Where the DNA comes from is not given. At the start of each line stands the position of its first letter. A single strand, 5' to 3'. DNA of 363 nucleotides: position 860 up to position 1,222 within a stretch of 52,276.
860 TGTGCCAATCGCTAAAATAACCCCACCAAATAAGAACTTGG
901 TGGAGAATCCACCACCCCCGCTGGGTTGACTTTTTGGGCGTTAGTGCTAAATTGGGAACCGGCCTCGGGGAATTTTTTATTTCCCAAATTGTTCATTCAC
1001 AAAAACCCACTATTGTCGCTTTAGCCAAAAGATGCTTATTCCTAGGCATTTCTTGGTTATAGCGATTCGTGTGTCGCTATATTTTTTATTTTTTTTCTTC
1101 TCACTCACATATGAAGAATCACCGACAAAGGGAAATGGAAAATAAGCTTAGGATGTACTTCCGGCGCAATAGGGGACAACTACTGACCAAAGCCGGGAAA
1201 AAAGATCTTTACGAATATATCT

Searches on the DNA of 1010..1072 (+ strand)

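Call 19: build_rna_model(alignment_id=A1, structure=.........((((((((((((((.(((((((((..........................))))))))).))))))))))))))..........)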
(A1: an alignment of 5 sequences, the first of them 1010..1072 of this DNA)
Model R1 built from alignment A1 (5 sequences, 93 columns); structure: as given.
model positions 77; base pairs 23; branch points 0; effective number of sequences 3; information 0.734 bits per position. Calibrated on 0.2 Mb of random sequence (short: E-values are rough).
structure used (alignment columns):
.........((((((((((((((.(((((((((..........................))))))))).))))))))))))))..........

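Call 20: search_with_rna_model(model_id=R1, source=window, filters=off, max_evalue=10)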
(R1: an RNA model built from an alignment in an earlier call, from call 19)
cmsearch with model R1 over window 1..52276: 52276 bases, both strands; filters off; matches with E-value up to 10: 45.
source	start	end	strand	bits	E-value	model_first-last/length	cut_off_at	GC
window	44041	44117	+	85.1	2.4e-18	1-77/77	no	0.44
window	1523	1600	+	83.1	7.4e-18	1-77/77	no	0.42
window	2128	2214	+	73.6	1.4e-15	1-77/77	no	0.44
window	42757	42822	+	70.5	7.8e-15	1-77/77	no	0.47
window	1009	1073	+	64.7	2e-13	1-77/77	no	0.4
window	1522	1599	-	46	6.3e-09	1-77/77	no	0.44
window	44040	44116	-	45.9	6.6e-09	1-77/77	no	0.44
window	42756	42821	-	45.1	1e-08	1-77/77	no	0.45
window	2127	2213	-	34.8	3.1e-06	1-77/77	no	0.44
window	1008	1072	-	31.8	1.6e-05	1-77/77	no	0.4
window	51621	51678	-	21.9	0.0039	1-77/77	no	0.22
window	51622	51679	+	20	0.011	1-77/77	no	0.21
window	7273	7328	+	16.3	0.087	13-64/77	no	0.34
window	11200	11240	+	15.9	0.11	1-77/77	no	0.24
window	46793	46868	+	14.8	0.19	1-77/77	no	0.32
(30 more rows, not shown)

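Call 51: search_with_rna_model(model_id=R1, sources=[window, L001, L002, L003, L004, L005, L006, L008, L009, L010, L011, L012, L013, L014, L015, L016, L017, L018, L019, L020, L021, L022, L023, L024, L025, L026, L027, L028, L029, L030, L031, L032, L033, L034, L035, L036, L037, L038, L039, L040, L041, L042, L043, L044, L045, L046, L047, L048, L049, L050, L051, L052, L053, L054, L055], max_evalue=0.001, make_alignment=true)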
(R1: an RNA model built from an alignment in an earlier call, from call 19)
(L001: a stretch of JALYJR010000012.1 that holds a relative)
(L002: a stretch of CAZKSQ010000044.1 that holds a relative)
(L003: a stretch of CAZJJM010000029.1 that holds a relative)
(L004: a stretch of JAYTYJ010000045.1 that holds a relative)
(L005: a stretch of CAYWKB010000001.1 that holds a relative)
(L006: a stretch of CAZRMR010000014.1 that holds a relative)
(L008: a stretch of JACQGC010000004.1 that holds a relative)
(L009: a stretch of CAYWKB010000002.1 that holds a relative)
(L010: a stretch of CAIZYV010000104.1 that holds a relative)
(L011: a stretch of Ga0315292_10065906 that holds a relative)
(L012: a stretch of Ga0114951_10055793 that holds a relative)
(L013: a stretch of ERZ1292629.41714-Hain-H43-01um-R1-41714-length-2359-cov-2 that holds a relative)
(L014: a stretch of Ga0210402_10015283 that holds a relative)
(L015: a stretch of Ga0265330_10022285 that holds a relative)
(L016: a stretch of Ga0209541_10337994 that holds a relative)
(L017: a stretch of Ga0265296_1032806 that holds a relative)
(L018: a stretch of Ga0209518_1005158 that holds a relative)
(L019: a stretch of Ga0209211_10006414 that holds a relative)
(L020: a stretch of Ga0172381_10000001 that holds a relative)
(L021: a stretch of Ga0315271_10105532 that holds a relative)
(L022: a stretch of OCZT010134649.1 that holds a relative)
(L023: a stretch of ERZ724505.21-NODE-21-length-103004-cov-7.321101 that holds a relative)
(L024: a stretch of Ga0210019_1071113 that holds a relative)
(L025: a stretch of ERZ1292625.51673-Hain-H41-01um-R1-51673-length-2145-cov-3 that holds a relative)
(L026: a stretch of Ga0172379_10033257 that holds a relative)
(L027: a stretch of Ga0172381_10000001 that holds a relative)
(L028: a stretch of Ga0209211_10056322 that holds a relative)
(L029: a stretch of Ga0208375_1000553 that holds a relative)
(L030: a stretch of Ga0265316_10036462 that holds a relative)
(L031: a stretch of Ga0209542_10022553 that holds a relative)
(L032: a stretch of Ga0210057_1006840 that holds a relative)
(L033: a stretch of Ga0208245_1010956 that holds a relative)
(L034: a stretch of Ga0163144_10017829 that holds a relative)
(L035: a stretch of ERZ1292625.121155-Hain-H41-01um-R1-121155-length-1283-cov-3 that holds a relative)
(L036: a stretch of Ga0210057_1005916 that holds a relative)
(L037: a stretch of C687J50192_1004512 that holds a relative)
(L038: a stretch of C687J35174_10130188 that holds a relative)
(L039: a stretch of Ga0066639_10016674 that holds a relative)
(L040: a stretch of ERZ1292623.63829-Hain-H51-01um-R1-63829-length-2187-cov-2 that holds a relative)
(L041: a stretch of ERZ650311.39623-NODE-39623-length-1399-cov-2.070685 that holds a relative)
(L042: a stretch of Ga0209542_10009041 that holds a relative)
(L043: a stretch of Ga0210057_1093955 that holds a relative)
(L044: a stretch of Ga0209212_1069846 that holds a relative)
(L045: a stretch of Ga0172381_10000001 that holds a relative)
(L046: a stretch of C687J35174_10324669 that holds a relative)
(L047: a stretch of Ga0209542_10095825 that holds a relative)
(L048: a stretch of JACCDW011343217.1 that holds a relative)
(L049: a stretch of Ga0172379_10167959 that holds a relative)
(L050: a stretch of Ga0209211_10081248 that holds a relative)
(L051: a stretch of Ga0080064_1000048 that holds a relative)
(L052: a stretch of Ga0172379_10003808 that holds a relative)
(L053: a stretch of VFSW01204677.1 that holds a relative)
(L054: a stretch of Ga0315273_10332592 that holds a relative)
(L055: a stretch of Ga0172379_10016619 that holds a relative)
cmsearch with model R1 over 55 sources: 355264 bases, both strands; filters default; matches with E-value up to 0.001: 120.
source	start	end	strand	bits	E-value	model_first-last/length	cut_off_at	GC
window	44041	44117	+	85.1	1.6e-17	1-77/77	no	0.44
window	1523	1600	+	83.1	5e-17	1-77/77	no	0.42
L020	866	942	+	75.4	3.5e-15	1-77/77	no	0.43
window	2128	2214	+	73.6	9.4e-15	1-77/77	no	0.44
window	42757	42822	+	70.5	5.3e-14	1-77/77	no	0.47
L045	3756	3821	+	67.3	3.2e-13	1-77/77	no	0.39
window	1009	1073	+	64.7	1.3e-12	1-77/77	no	0.4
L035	929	993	-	64.3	1.7e-12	1-77/77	no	0.43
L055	7106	7171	+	63.5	2.7e-12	1-77/77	no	0.42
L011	1811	1875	-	62.4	4.7e-12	1-77/77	no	0.42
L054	1590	1654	-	62.4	4.7e-12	1-77/77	no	0.42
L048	1943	2007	+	62.3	5e-12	1-77/77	no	0.45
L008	7044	7108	-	62.2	5.2e-12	1-77/77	no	0.38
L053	1307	1370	+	62.1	5.5e-12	1-77/77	no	0.53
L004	5709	5773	-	61.5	8e-12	1-77/77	no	0.42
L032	28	92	+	61.1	9.6e-12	1-77/77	no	0.4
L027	3260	3335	-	61.1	9.9e-12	1-77/77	no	0.57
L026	1832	1897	+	61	1e-11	1-77/77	no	0.44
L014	6154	6218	+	60.9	1.1e-11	1-77/77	no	0.4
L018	4535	4599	+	60.8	1.1e-11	1-77/77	no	0.51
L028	227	291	+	60.8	1.1e-11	1-77/77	no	0.51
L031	2029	2093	-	60.8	1.1e-11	1-77/77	no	0.51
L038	145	209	+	60.8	1.1e-11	1-77/77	no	0.51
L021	1678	1742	-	60.3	1.5e-11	1-77/77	no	0.42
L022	1145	1219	+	60.1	1.7e-11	1-77/77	no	0.35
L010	3130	3195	+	59.6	2.3e-11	1-77/77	no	0.39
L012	132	195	-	59.5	2.3e-11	1-77/77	no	0.45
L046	145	209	+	59.5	2.4e-11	1-77/77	no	0.52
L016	906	970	-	59.5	2.4e-11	1-77/77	no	0.42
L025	471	535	-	59.4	2.5e-11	1-77/77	no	0.45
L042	3790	3854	-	58.9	3.4e-11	1-77/77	no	0.51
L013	2295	2359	+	58.8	3.5e-11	1-77/77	no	0.45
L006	3619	3683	+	57.6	6.8e-11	1-77/77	no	0.48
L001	3344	3408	+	57.6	7e-11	1-77/77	no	0.42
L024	304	368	+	56.7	1.1e-10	1-77/77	no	0.48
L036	193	257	-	56.7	1.1e-10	1-77/77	no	0.48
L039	5519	5583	+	56.7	1.1e-10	1-77/77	no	0.48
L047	2285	2349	+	56.7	1.1e-10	1-77/77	no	0.45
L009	383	447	-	56.4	1.3e-10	1-77/77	no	0.43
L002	2144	2208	-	56.3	1.4e-10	1-77/77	no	0.45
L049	375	439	+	55.6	2.1e-10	1-77/77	no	0.37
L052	14259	14323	-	55.6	2.1e-10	1-77/77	no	0.4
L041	148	212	-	55.4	2.3e-10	1-77/77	no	0.48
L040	998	1063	+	55.2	2.6e-10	1-77/77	no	0.38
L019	11912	11976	-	55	2.8e-10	1-77/77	no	0.55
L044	1094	1158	-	55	2.8e-10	1-77/77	no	0.55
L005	369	433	-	54.8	3.1e-10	1-77/77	no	0.46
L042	2428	2492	-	54.7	3.4e-10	1-77/77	no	0.49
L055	7105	7170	-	54.4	4e-10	1-77/77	no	0.42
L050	1135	1199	+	54.3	4.2e-10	1-77/77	no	0.46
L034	3206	3270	-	53.5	6.5e-10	1-77/77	no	0.51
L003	2601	2665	-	53.4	7.1e-10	1-77/77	no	0.48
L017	904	967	+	53.2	7.6e-10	1-77/77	no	0.44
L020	865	941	-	53.1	8.1e-10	1-77/77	no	0.42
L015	994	1058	-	52.5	1.1e-09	1-77/77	no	0.45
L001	3343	3407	-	52.2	1.4e-09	1-77/77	no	0.42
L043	1068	1133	+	51.8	1.7e-09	1-77/77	no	0.44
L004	5710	5774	+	51.6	1.9e-09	1-77/77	no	0.4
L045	3755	3820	-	51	2.7e-09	1-77/77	no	0.39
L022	1144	1218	-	50.8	3e-09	1-77/77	no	0.33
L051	4748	4812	-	50.4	3.7e-09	1-77/77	no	0.49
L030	783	847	-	50.2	4.1e-09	1-77/77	no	0.51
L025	472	536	+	48.9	8.3e-09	1-77/77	no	0.45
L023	1452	1516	+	47.9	1.5e-08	1-77/77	no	0.54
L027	3261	3336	+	47.2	2.1e-08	1-77/77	no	0.55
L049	374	438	-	47.2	2.1e-08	1-77/77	no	0.35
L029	1261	1337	-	46.8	2.8e-08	1-77/77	no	0.51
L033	1481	1557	+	46.8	2.8e-08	1-77/77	no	0.51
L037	3201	3277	-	46.8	2.8e-08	1-77/77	no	0.51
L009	384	448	+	46.5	3.2e-08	1-77/77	no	0.42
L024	303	367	-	46.1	4e-08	1-77/77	no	0.48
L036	194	258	+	46.1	4e-08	1-77/77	no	0.48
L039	5518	5582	-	46.1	4e-08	1-77/77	no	0.48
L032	27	91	-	45.5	5.6e-08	1-77/77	no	0.42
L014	6153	6217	-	45.4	5.8e-08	1-77/77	no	0.4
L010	3129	3194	-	45.1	6.9e-08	1-77/77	no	0.39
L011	1812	1876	+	44.9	7.7e-08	1-77/77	no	0.4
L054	1591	1655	+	44.9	7.7e-08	1-77/77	no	0.4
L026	1831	1896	-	44.8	8.2e-08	1-77/77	no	0.44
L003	2602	2666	+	44.8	8.4e-08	1-77/77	no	0.48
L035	930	994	+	44.6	9.1e-08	1-77/77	no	0.43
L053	1306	1369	-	43.9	1.4e-07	1-77/77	no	0.55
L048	1942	2006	-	43.7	1.5e-07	1-77/77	no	0.45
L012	133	196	+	43.2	2e-07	1-77/77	no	0.45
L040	997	1062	-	43.1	2.1e-07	1-77/77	no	0.39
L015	995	1059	+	42.3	3.3e-07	1-77/77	no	0.45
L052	14260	14324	+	41.4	5.5e-07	1-77/77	no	0.42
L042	2429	2493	+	41.3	5.8e-07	1-77/77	no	0.49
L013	2294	2358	-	41.2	6e-07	1-77/77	no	0.45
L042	3791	3855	+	41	6.7e-07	1-77/77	no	0.51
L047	2284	2348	-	40.9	7.1e-07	1-77/77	no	0.46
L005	370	435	+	40.8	7.5e-07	1-77/77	no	0.44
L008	7045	7109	+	40.7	7.8e-07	1-77/77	no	0.38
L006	3618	3682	-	40.7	8e-07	1-77/77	no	0.46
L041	149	214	+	40.4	9.2e-07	1-77/77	no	0.45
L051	4749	4814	+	39.9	1.2e-06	1-77/77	no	0.47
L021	1679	1743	+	39.6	1.5e-06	1-77/77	no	0.43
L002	2145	2209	+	38.9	2.1e-06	1-77/77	no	0.45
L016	907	971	+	38.8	2.3e-06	1-77/77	no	0.43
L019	11913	11977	+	38.2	3.2e-06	1-77/77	no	0.55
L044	1095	1159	+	38.2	3.2e-06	1-77/77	no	0.55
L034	3207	3271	+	38.1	3.3e-06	1-77/77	no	0.51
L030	784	848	+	37.3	5.3e-06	1-77/77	no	0.51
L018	4534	4598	-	37.1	5.9e-06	1-77/77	no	0.52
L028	226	290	-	37.1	5.9e-06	1-77/77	no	0.52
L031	2030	2094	+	37.1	5.9e-06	1-77/77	no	0.52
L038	144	208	-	37.1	5.9e-06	1-77/77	no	0.52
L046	144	208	-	37.1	5.9e-06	1-77/77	no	0.52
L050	1134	1198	-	36.5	8.1e-06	1-77/77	no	0.48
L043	1067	1132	-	34.5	2.5e-05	1-77/77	no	0.44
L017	903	966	-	33.5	4.2e-05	1-77/77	no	0.44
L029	1262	1338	+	33.2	5e-05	1-77/77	no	0.49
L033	1480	1556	-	33.2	5e-05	1-77/77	no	0.49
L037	3202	3278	+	33.2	5e-05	1-77/77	no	0.49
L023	1452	1515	-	30.7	0.00021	1-77/77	no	0.53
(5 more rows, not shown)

Alignment A2: 120 matches aligned to the model, 116 columns, each read 5' to 3' on its own strand. Consensus structure (alignment columns), stored with it:
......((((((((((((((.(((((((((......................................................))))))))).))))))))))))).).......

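Call 81: search_with_rna_model(model_id=R1, sources=[L056, L057, L058, L059], filters=off, max_evalue=0.01, show_alignments=8)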
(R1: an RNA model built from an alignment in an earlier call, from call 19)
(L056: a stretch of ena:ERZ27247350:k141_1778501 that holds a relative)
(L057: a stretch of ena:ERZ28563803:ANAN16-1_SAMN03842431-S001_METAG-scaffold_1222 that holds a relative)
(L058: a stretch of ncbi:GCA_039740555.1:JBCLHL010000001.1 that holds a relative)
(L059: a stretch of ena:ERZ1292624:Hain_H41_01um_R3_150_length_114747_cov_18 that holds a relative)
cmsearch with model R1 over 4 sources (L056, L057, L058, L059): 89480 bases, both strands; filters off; matches with E-value up to 0.01: 8.
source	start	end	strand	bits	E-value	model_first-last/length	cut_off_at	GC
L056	6657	6733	+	75.4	8.8e-16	1-77/77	no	0.43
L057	18267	18331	+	55.5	5.5e-11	1-77/77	no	0.43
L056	6656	6732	-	53.1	2e-10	1-77/77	no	0.42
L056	5081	5143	+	52.3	3.3e-10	1-77/77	no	0.54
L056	5080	5142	-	38.8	5.7e-07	1-77/77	no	0.54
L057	18266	18330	-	36.8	1.7e-06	1-77/77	no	0.43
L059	6341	6404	-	24.3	0.0018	1-77/77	no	0.47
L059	6337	6410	+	23.1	0.0034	1-77/77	no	0.43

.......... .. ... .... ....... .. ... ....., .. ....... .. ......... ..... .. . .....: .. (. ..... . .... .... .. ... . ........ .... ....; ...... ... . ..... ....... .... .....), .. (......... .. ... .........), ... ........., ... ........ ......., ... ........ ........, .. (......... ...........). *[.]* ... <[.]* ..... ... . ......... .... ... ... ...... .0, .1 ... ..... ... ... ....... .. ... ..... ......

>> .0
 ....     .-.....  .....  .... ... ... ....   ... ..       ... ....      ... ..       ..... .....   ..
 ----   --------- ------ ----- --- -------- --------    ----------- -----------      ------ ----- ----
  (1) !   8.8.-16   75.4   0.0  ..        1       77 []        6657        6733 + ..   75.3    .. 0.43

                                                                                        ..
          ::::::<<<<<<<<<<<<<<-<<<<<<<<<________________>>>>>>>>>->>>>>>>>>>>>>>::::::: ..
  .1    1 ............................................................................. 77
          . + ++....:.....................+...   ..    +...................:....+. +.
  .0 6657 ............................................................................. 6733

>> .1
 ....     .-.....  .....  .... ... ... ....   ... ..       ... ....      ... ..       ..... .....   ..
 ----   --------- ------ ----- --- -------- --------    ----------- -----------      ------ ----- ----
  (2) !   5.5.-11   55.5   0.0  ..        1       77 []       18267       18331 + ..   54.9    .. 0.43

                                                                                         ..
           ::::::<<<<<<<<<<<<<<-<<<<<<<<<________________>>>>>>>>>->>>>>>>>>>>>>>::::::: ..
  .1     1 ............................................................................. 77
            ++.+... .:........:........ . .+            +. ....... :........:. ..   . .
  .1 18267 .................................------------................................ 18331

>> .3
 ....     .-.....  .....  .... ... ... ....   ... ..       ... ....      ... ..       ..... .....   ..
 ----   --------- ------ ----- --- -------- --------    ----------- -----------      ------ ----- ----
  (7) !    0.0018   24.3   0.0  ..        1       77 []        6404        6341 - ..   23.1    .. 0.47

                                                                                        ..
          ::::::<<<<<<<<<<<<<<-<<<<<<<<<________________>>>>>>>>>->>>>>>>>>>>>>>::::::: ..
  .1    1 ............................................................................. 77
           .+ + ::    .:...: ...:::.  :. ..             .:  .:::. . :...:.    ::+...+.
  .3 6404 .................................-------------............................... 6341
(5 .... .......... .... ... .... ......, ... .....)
